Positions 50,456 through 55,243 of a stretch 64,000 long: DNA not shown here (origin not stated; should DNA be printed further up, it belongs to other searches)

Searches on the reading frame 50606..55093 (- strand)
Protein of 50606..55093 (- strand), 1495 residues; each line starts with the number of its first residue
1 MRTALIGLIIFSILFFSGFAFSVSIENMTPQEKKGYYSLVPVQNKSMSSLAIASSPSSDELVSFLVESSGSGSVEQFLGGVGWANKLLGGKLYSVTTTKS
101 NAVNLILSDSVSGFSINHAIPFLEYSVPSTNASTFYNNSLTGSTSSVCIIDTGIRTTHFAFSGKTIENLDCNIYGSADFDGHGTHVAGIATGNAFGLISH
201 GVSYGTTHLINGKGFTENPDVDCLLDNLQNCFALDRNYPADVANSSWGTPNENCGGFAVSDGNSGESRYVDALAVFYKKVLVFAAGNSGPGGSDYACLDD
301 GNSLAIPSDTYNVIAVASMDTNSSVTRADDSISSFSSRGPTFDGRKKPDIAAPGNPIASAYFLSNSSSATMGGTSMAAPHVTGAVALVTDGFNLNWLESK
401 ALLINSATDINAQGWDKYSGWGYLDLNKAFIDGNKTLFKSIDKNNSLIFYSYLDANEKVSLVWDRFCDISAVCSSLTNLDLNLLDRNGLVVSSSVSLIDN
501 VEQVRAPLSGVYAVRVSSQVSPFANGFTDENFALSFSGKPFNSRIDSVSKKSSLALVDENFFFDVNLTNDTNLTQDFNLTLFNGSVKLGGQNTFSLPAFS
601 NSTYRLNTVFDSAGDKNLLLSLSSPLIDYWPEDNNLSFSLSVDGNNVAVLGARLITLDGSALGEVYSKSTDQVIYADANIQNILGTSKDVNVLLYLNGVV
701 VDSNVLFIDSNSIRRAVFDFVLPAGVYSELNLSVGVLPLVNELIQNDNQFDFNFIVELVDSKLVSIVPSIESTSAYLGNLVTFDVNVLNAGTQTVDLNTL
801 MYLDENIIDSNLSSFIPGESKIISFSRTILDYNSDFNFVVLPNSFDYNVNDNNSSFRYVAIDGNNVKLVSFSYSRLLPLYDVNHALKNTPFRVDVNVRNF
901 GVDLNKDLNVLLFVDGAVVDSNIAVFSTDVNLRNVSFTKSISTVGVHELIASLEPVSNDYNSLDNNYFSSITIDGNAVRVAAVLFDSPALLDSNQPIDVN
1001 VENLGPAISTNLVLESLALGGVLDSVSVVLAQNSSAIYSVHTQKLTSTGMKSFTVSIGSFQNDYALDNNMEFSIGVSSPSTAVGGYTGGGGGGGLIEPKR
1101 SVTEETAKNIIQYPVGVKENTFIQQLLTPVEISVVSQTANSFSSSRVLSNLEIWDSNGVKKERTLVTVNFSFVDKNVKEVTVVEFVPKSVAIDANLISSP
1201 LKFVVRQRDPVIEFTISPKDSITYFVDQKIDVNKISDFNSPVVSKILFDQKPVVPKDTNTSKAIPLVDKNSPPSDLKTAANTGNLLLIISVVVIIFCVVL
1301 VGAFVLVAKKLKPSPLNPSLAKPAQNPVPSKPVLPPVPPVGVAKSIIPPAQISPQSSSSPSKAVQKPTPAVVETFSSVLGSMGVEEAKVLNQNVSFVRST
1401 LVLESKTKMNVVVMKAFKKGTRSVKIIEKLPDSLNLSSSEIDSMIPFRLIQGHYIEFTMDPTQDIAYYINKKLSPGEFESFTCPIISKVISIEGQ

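Call 59: search_protein_families(library=pfam, proteins=[window:50606-55093:-], max_evalue=0.001)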
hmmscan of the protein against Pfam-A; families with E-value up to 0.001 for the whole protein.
window:50606-55093:- (1495 aa): 2 families
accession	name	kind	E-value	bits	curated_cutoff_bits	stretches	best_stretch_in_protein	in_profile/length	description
PF00082.27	Peptidase_S8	-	4.2e-45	154.7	21.8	1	143-422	2-288/288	Subtilase family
PF07705.17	CARDB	-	5.3e-07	30.2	22.7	0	769-840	9-83/101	CARDB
